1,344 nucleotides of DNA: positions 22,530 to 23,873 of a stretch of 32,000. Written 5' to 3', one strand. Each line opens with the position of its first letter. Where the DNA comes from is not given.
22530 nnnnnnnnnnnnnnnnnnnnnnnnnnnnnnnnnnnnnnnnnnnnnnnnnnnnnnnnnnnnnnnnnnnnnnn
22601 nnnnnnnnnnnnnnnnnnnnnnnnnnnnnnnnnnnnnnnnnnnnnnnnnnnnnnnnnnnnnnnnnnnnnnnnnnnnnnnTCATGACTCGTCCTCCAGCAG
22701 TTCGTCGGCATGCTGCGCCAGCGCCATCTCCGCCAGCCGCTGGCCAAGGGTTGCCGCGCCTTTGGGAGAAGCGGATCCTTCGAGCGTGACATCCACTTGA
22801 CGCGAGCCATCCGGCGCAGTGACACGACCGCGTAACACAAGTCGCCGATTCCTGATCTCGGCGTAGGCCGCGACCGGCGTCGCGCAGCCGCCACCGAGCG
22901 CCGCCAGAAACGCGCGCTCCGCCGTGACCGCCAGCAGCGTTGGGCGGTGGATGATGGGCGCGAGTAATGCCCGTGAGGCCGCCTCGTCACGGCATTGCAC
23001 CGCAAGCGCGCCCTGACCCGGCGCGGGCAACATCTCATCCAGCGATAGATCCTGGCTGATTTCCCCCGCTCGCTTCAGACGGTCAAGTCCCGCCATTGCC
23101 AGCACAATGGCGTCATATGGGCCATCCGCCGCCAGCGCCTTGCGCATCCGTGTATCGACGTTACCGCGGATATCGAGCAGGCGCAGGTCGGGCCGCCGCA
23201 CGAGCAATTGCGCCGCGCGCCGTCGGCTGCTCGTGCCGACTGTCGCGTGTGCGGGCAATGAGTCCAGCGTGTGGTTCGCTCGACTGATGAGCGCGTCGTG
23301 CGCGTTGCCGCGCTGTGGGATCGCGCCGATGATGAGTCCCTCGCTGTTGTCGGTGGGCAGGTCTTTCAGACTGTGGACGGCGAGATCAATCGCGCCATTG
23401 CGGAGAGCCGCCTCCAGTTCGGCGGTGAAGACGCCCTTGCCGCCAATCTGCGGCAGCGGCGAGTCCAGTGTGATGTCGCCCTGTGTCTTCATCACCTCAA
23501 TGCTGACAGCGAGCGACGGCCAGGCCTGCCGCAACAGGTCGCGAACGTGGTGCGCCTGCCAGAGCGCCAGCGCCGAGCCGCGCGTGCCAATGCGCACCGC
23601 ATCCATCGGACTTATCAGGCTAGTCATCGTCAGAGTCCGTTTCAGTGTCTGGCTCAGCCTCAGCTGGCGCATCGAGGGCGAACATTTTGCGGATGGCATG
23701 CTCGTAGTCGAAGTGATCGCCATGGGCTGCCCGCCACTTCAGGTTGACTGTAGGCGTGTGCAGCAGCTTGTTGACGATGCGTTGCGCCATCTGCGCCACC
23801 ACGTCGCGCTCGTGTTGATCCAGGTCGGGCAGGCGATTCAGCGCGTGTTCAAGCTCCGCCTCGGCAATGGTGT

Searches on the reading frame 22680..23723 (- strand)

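Call 71: search_protein_families(library=pfam, proteins=[window:22680-23723:-], max_evalue=0.00001)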
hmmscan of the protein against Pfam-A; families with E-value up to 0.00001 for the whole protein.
window:22680-23723:- (347 aa): 2 families
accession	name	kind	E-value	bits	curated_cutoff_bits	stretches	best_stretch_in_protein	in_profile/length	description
PF01379.25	Porphobil_deam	-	4.2e-78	262.1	22.1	1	43-248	1-202/207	Porphobilinogen deaminase, dipyromethane cofactor binding domain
PF03900.20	Porphobil_deamC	-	9.1e-19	68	26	1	264-335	2-73/74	Porphobilinogen deaminase, C-terminal domain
